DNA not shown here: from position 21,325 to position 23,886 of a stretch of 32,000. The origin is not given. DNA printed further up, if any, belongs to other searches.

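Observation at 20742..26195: Orphan glycyl-radical-enzyme operon: short PFL2-type GRE + activase + DeoR regulator + NanE-like sugar-phosphate epimerase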

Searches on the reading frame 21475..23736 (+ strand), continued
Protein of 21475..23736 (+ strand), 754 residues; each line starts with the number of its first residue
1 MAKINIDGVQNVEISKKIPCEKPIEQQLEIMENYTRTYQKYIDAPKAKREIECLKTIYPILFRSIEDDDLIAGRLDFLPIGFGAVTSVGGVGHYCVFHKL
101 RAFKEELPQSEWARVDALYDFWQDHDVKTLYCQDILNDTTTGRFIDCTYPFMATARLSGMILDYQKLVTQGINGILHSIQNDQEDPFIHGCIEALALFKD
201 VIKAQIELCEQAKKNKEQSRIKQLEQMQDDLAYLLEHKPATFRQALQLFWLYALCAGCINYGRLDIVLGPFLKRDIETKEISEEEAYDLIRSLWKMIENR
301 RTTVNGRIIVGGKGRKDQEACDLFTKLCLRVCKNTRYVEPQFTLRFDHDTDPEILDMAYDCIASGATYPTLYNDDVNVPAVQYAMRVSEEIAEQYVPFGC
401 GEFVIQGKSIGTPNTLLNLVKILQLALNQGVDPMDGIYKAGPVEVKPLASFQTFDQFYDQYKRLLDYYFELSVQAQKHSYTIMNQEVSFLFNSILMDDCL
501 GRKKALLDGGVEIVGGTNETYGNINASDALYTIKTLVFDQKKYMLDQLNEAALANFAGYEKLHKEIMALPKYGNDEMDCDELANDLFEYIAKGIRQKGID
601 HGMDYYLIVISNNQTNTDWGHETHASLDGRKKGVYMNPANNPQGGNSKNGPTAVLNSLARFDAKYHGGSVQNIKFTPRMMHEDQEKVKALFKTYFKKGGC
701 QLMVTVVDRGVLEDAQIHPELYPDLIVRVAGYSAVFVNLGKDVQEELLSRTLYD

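Call 54: find_encoding_contigs(protein=P0126, flank=8000, max_places=2)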
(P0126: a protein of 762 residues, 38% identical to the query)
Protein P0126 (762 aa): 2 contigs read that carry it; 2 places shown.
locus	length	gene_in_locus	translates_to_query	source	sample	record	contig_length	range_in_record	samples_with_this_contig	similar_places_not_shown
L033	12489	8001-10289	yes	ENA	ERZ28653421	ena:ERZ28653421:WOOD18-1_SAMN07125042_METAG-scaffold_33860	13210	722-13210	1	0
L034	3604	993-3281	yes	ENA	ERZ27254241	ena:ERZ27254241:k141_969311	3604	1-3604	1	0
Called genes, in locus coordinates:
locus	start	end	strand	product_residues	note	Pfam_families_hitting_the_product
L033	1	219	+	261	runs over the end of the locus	-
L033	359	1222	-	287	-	PF07813:LTXXQ (weak)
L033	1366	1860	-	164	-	-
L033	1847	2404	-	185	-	PF07638:Sigma70_ECF (weak), PF04542:Sigma70_r2, PF08281:Sigma70_r4_2, PF04545:Sigma70_r4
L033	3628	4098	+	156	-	PF00202:Aminotran_3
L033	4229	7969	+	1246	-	-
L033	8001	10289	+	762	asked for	PF02901:PFL-like, PF01228:Gly_radical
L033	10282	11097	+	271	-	PF13353:Fer4_12, PF04055:Radical_SAM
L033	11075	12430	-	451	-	PF02690:Na_Pi_cotrans, PF01895:PhoU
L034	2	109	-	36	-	?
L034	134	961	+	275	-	PF05721:PhyH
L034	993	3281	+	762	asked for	PF02901:PFL-like, PF01228:Gly_radical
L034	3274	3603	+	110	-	?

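Call 58: search_protein_families(library=ncbifam, proteins=[L030:1351-1989:+, L030:127-1242:+, L024:18520-18813:+, L030:10265-12115:+, L030:4659-5465:+], max_evalue=0.00001)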
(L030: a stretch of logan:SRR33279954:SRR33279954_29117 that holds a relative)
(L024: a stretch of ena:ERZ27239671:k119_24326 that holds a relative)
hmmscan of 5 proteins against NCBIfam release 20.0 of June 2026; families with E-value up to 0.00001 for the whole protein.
L030:1351-1989:+ (213 aa): 1 family
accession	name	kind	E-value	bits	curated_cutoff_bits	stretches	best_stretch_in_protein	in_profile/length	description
NF033547.1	transpos_IS1595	equivalog_domain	3.7e-19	69.5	75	1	37-169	74-206/215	IS1595 family transposase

L030:127-1242:+ (372 aa): 3 families
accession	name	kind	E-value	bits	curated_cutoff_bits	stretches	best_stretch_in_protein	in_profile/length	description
TIGR03467.1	HpnE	equivalog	4.6e-09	36.1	283.05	1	5-109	1-107/430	hydroxysqualene dehydroxylase HpnE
NF009478.0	PRK12844.1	equivalog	6.9e-07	27.9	789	1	2-45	8-52/559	3-ketosteroid-delta-1-dehydrogenase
NF009477.0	PRK12843.1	equivalog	4.8e-06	25.3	758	0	3-52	17-66/578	FAD-dependent oxidoreductase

L024:18520-18813:+ (98 aa): 0 families

L030:10265-12115:+ (617 aa): 15 families
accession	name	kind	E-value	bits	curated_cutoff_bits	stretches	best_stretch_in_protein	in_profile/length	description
TIGR00744.1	ROK_glcA_fam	subfamily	5.7e-58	196.7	260.35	1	323-617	2-307/318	ROK family glucokinase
TIGR00218.1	manA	equivalog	7.1e-44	150.4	116.2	2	137-311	181-358/359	mannose-6-phosphate isomerase, class I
NF047937.1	TransRegNagC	equivalog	4.6e-41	141.3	650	1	323-610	83-376/399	DNA-binding transcriptional regulator NagC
NF009835.0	PRK13310.1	equivalog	1.6e-35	122.9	380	1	323-617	4-299/303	N-acetylglucosamine kinase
NF049930.1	TransRegMlc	equivalog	8.9e-35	120.7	530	1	324-615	90-387/405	sugar metabolism global transcriptional regulator Mlc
NF007108.0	PRK09557.1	equivalog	9.7e-33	113.7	443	1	320-616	2-298/303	fructokinase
NF007251.0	PRK09698.1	equivalog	1.6e-30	106.4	253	1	318-615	5-293/304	allose kinase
NF003461.0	PRK05082.1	subfamily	2.3e-28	99.4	283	1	324-616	6-284/291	N-acetylmannosamine kinase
NF047821.1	NactlManKinNanK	equivalog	3.1e-27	95.8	450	1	324-615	6-283/288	N-acetylmannosamine kinase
NF042998.1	bglucokin_BglK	equivalog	3e-25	89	550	1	322-614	4-281/291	beta-glucoside kinase BglK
NF045551.1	GK_Pyrobac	equivalog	5.9e-23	81.6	500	1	384-617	50-279/294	ATP-dependent glucokinase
NF009836.0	PRK13311.1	equivalog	1.1e-20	74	551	1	323-558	4-243/256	N-acetyl-D-glucosamine kinase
NF045942.1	PolPhglucPhase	equivalog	1.3e-17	64.3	250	1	322-486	3-157/242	polyphosphate--glucose phosphotransferase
NF011710.0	PRK15131.1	equivalog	2.9e-17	62.6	571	1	4-103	2-103/391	mannose-6-phosphate isomerase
NF045550.1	FrctkaseScrK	equivalog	1.6e-15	57.4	400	1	324-584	8-250/293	fructokinase ScrK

L030:4659-5465:+ (269 aa): 2 families
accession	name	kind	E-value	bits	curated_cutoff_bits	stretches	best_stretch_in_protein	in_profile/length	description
NF002231.0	PRK01130.1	subfamily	2.2e-68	229.8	189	1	10-239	4-227/230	putative N-acetylmannosamine-6-phosphate 2-epimerase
TIGR03966.1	actino_HemFlav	equivalog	1.4e-06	27.3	470.85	1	124-224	235-333/385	pre-mycofactocin synthase MftD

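Call 60: find_encoding_contigs(protein=P0127, flank=7000, max_places=2)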
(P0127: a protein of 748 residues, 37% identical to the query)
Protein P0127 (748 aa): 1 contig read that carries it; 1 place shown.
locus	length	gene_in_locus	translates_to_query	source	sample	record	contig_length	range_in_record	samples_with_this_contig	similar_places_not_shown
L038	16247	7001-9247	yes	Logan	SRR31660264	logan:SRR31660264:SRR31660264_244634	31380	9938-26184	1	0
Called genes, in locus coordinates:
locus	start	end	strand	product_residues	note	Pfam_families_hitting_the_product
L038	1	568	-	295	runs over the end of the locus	PF07676:PD40 (faint), PF26549:Tricorn_N (faint)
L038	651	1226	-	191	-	PF13489:Methyltransf_23, PF13649:Methyltransf_25, PF08241:Methyltransf_11, PF08242:Methyltransf_12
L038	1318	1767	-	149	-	-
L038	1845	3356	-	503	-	PF00884:Sulfatase, PF01663:Phosphodiest (faint), PF16347:SGSH_C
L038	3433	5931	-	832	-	PF09423:PhoD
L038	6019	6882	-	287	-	PF12833:HTH_18, PF00165:HTH_AraC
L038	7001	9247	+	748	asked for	PF02901:PFL-like, PF01228:Gly_radical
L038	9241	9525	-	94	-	PF03422:CBM_6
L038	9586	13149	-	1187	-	PF00932:LTD, PF13290:CHB_HEX_C_1, PF13287:Fn3_assoc, PF08757:CotH, PF18998:Flg_new_2 (weak), PF00932:LTD, PF18962:Por_Secre_tail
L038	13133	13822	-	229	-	PF16316:DUF4956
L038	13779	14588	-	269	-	PF09359:VTC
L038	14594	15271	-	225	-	PF10677:DUF2490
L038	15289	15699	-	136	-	-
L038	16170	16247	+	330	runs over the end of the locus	PF00581:Rhodanese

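Call 61: find_encoding_contigs(protein=P0130, flank=7000, max_places=2)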
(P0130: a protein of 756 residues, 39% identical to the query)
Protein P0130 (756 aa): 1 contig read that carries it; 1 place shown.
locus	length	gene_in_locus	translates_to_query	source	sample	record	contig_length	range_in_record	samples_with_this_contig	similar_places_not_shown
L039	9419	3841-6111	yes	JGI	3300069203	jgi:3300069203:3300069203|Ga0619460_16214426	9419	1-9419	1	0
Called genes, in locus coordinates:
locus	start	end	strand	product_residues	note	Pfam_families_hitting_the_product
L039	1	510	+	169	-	?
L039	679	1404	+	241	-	PF07099:DUF1361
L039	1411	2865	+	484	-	PF00390:malic, PF03949:Malic_M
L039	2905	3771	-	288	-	PF02311:AraC_binding, PF12833:HTH_18, PF00165:HTH_AraC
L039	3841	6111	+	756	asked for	PF02901:PFL-like, PF01228:Gly_radical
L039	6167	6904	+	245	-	PF04055:Radical_SAM, PF13353:Fer4_12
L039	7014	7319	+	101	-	PF02627:CMD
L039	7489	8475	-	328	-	PF00005:ABC_tran, PF08352:oligo_HPY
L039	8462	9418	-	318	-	?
